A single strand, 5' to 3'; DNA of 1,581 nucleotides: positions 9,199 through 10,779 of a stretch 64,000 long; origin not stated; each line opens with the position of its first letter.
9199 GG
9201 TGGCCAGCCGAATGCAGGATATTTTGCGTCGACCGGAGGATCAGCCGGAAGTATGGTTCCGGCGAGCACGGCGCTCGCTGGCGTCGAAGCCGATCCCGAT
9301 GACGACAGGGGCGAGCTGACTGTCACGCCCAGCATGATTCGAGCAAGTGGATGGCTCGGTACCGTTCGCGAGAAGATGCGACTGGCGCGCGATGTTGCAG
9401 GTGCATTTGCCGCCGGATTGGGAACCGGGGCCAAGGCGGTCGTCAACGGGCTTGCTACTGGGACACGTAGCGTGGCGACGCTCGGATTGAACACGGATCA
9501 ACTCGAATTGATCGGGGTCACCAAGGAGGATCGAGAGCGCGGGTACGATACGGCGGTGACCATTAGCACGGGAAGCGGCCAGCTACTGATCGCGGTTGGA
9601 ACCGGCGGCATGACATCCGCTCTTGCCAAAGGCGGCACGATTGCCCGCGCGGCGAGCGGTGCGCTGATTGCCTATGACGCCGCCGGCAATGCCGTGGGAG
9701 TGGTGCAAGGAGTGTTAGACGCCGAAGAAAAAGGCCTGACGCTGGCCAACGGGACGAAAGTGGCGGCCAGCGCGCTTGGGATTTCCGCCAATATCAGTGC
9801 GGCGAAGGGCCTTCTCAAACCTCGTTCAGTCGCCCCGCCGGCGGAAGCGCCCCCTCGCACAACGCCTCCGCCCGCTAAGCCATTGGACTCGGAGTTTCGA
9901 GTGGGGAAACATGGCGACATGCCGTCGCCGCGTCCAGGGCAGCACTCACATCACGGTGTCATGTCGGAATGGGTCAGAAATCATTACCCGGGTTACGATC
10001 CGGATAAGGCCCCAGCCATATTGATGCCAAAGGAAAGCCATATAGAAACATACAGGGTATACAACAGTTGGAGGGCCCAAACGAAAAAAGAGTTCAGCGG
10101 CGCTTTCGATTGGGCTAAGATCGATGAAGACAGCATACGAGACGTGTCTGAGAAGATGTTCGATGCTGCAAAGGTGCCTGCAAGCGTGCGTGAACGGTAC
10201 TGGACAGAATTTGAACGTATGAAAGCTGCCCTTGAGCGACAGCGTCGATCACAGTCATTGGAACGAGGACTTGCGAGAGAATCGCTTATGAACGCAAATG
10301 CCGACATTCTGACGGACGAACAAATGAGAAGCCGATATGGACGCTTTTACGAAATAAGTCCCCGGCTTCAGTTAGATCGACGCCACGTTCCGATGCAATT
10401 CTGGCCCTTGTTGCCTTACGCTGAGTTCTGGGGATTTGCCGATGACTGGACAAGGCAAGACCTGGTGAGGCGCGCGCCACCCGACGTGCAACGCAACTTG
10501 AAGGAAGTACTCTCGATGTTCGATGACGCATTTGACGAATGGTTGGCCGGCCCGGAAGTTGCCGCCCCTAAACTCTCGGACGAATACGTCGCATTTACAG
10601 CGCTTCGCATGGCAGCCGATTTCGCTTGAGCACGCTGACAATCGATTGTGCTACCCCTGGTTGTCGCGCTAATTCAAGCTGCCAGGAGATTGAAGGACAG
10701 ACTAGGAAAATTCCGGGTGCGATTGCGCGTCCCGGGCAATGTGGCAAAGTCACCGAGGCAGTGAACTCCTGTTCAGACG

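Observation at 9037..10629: Polymorphic-toxin-like protein with no recognisable trafficking domain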

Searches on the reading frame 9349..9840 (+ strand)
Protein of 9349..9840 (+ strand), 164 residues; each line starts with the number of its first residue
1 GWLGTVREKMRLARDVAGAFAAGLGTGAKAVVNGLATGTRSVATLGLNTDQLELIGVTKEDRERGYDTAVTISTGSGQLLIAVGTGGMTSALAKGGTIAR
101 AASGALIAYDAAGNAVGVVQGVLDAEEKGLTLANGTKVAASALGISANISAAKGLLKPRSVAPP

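Call 80: search_protein_families(library=pfam, alignment_id=A7, max_evalue=5)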
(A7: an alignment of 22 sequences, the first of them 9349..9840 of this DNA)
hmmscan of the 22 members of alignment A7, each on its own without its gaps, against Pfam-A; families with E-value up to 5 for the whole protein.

A. member 1, window:9349-9840:+ (164 aa): 0 families

B. families by the number of members that match (of 22 scanned): 6 families
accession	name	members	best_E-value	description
PF09255.16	Antig_Caf1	1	0.0042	Caf1 Capsule antigen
PF23919.1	DUF7258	1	0.013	Domain of unknown function (DUF7258)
PF03614.18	Flag1_repress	1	0.12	Repressor of phase-1 flagellin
PF01542.23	HCV_core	1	0.37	Hepatitis C virus core protein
PF05480.16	PSMbeta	1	1.7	Phenol-soluble modulin beta protein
PF15959.10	DUF4762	1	4.8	Domain of unknown function (DUF4762)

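Call 81: search_solved_structures(query=A7, max_evalue=10)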
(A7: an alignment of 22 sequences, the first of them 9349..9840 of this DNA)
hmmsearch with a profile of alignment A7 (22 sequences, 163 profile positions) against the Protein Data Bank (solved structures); distinct sequences matched with E-value up to 10: 0.

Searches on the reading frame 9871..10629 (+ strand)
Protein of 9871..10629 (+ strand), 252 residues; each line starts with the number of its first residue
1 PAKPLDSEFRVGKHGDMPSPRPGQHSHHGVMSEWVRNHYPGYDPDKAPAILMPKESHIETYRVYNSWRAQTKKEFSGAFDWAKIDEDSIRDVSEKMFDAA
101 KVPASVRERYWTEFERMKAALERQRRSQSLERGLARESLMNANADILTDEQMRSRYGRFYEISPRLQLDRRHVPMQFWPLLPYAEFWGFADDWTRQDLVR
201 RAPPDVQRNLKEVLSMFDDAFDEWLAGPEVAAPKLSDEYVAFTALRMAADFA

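Call 50: predict_structure(alignment_id=A6)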
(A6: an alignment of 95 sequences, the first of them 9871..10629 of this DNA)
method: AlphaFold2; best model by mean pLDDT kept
length: 252 residues; sequences in the alignment: 95
mean_pLDDT: 90.9   pTM: 0.59
mean pLDDT of the five models: 90.9, 88.6, 87.5, 87.0, 86.7
residues with pLDDT >= 90: 199; 70-90: 34; 50-70: 15; < 50: 4
segments of 3 or more residues with pLDDT < 50: 1-4
pLDDT, mean of each block of 10 residues (from residue 1): 64 89 80 95 95 92 93 93 97 98 97 97 89 70 79 95 94 95 96 95 95 93 90 95 97 95
secondary structure, 60 per line:
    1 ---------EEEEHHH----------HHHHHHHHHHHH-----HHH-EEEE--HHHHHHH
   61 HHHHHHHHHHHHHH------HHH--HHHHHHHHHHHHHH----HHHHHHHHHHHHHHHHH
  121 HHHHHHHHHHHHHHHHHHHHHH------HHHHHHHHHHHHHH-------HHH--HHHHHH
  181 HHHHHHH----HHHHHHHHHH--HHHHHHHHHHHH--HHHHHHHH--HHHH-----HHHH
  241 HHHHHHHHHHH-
elements in order: E10-13 H27-38 E48-51 H54-74 H86-99 H104-142 H149-162 H175-187 H192-201 H204-215 H218-225 H228-231 H237-251

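Call 53: fold_search(model_id=the predicted structure, library=pdb)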
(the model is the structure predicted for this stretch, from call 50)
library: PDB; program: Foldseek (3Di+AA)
matches with E <= 10: 28; with E <= 0.001: 0
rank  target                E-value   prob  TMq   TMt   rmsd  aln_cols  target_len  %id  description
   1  5d80_B                2.4e+00  0.13  0.17  0.08  12.8       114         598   15  Crystal Structure of Yeast V1-ATPase in the Autoinhibited Form (released 2016-06-08)
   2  5bw9_B                2.8e+00  0.11  0.17  0.08  12.1       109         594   16  Crystal Structure of Yeast V1-ATPase in the Autoinhibited Form (released 2016-06-08)
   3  5bw9_b                2.9e+00  0.11  0.17  0.08  12.1       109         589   16  Crystal Structure of Yeast V1-ATPase in the Autoinhibited Form (released 2016-06-08)
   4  7e1l_A                3.6e+00  0.02  0.13  0.15  17.9       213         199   15  Crystal structure of apo form PhlH (released 2022-02-02)
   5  7eqe_C                3.8e+00  0.03  0.14  0.17  16.7       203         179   13  Crystal Structure of a transcription factor (released 2022-04-27)
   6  7nhn_h                4.0e+00  0.02  0.08  0.11  14.9       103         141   17  VgaL, an antibiotic resistance ABCF, in complex with 70S ribosome from Listeria monocytogenes (released 2021-05-05)
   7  7tmo_E                4.4e+00  0.08  0.17  0.08  11.9       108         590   16  V1 complex lacking subunit C from Saccharomyces cerevisiae, State 1 (released 2022-04-06)
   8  7fda_A                4.9e+00  0.08  0.17  0.08  11.5       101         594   17  CryoEM Structure of Reconstituted V-ATPase, state1 (released 2021-12-22)
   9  7tmo_C                5.2e+00  0.12  0.15  0.07   9.3        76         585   16  V1 complex lacking subunit C from Saccharomyces cerevisiae, State 1 (released 2022-04-06)
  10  2wa6                  5.5e+00  0.01  0.13  0.14  18.8       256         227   14  Structure of the W148R mutant of human filamin b actin binding domain at 1.95 Angstrom resolution (released 2009-06-23)
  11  7fiv_B                6.4e+00  0.02  0.10  0.04  18.8       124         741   12  Crystal structure of the complex formed by Wolbachia cytoplasmic incompatibility factors CidA and CidBND1-ND2 from wPi (released 2022-04-06)
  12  9cop_E                6.7e+00  0.07  0.17  0.08  10.7        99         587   17  Yeast RAVE bound to V-ATPase V1 complex (released 2024-11-20)
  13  6qgg                  6.7e+00  0.04  0.15  0.23  12.1       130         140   12  Structure of human Bcl-2 in complex with analogue of ABT-737 (released 2019-06-12)
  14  8ver_F                7.1e+00  0.05  0.23  0.21  25.6       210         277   10  Structure of YicC endoribonuclease (released 2024-09-04)
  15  9t4r_G                7.5e+00  0.02  0.11  0.15  13.6        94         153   14  Staphylococcus aureus 70S initiation complex with a natural mRNA (released 2026-02-25)
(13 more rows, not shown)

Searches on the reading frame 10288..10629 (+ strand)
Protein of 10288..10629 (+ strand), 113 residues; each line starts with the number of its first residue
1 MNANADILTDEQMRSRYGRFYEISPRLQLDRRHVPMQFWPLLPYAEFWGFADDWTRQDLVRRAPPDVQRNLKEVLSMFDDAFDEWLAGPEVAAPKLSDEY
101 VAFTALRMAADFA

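Call 29: find_homologous_proteins(query=window:10288-10629:+, max_evalue=0.001)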
Query window:10288-10629:+ (113 aa): 75 proteins with E <= 0.001 among 77 candidates.
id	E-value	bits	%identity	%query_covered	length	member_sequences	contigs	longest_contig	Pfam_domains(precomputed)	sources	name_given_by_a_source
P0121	1.9e-50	188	71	99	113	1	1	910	-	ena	-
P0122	2.5e-48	181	70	99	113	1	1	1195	-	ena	-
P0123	1.5e-43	166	65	100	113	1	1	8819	-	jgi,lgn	-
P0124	1.5e-43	166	65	100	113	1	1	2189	-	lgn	-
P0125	2.1e-43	165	64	99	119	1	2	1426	-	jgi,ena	-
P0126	5.1e-43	164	66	100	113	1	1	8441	-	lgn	-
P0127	2.0e-42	162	63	99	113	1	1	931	-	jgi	jgi:hypothetical protein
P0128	1.2e-41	160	59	100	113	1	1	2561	-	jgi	-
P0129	1.6e-41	159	64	100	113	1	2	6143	-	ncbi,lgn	-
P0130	2.0e-41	159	62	100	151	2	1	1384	-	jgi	jgi:hypothetical protein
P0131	2.9e-41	158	63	99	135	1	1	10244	-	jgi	jgi:hypothetical protein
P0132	3.1e-41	158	61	100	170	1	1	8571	-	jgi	jgi:hypothetical protein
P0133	3.1e-41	158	63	99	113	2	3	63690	-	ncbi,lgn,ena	-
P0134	1.3e-40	156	63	99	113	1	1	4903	-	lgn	-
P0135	2.2e-40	155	75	81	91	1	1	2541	-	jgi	jgi:hypothetical protein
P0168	1.6e-22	98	46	93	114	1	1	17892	-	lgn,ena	-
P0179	3.5e-20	90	43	97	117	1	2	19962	-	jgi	jgi:hypothetical protein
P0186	1.2e-18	85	41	94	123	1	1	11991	-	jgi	jgi:hypothetical protein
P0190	4.0e-18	84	42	94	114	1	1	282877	-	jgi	jgi:hypothetical protein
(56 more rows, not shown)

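Call 43: search_protein_families(library=pfam, proteins=[window:10288-10629:+, P0168, P0179, P0190, P0186], max_evalue=10)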
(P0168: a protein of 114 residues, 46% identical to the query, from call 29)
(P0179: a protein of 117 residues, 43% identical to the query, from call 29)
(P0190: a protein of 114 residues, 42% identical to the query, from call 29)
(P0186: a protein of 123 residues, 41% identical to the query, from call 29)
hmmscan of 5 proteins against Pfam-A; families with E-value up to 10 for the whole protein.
window:10288-10629:+ (113 aa): 1 family
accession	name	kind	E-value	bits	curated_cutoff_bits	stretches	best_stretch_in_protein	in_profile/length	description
PF19431.4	MEKK4_N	-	0.092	10.8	24.9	1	45-75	714-744/1201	MEKK4 N-terminal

P0168 (114 aa): 0 families

P0179 (117 aa): 1 family
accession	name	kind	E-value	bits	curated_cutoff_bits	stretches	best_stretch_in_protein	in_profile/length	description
PF07848.18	PaaX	-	0.012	16.3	24.8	1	39-78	20-59/70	PaaX-like protein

P0190 (114 aa): 1 family
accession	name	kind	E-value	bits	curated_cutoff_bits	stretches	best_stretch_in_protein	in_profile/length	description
PF07848.18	PaaX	-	0.037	14.7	24.8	1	31-57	15-41/70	PaaX-like protein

P0186 (123 aa): 2 families
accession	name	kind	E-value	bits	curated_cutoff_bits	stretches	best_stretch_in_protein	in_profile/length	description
PF07848.18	PaaX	-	0.014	16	24.8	1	42-69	17-44/70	PaaX-like protein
PF24410.1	wHTH-HSP90_Na-assoc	-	0.12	13.1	23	1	39-60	21-41/55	wHTH-Hsp90_Na associated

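Call 83: search_solved_structures(query=A8, max_evalue=10)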
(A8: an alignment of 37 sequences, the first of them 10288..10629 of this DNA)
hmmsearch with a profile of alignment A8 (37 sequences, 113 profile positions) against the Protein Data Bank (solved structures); distinct sequences matched with E-value up to 10: 2.
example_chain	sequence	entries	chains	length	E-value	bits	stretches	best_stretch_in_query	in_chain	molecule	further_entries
1jqs_C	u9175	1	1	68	1.4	12.3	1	26-55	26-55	Elongation Factor G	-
1n0w_A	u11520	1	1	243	1.5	12.1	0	8-60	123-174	DNA repair protein RAD51 homolog 1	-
